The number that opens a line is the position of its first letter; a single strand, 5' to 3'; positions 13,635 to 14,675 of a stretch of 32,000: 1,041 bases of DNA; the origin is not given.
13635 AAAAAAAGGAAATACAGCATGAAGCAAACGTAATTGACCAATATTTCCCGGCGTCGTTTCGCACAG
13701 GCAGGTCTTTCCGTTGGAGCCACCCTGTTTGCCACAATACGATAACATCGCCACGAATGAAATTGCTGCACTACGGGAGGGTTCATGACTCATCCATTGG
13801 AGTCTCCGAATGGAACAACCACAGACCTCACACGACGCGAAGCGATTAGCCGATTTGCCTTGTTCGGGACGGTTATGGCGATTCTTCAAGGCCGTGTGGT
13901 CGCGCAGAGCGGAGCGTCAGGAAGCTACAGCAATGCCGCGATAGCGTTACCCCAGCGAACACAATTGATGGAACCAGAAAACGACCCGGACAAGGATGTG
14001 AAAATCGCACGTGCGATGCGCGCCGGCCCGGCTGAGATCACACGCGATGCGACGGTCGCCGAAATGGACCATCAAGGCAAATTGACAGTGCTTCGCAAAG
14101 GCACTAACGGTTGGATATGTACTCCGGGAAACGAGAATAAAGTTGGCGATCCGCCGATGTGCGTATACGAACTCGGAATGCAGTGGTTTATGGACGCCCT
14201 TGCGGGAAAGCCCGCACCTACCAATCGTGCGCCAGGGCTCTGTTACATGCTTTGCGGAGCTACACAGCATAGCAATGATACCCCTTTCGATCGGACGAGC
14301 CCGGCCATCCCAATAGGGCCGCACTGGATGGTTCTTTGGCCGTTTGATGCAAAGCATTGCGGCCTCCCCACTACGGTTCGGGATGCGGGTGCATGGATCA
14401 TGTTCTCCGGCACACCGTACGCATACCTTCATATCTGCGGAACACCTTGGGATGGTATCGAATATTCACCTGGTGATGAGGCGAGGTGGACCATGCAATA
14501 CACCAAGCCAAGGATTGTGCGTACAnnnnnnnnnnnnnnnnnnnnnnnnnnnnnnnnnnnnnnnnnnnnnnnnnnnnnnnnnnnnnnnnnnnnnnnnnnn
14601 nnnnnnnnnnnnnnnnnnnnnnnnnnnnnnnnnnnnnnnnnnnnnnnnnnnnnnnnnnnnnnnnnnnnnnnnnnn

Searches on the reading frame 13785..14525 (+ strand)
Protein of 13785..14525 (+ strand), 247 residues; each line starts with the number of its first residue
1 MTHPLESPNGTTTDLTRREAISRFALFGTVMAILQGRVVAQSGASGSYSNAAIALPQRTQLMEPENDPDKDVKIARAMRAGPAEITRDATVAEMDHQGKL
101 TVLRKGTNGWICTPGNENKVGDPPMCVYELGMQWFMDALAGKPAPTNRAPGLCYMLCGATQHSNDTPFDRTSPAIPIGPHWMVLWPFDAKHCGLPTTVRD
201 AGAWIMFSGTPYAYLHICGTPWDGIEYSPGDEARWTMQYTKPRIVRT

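Call 6: search_protein_families(library=padloc, proteins=[window:13785-14525:+], max_evalue=0.1)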
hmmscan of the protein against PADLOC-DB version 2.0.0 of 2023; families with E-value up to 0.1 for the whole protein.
window:13785-14525:+ (247 aa): 1 family
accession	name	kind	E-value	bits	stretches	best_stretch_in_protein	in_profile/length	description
PDLC01059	C3a67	-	0.025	11.8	1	33-146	151-257/382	AAA-Csx3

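Call 27: search_protein_families(library=pfam, proteins=[window:13785-14525:+], max_evalue=0.01)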
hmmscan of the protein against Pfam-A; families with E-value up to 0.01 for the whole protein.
window:13785-14525:+ (247 aa): 0 families
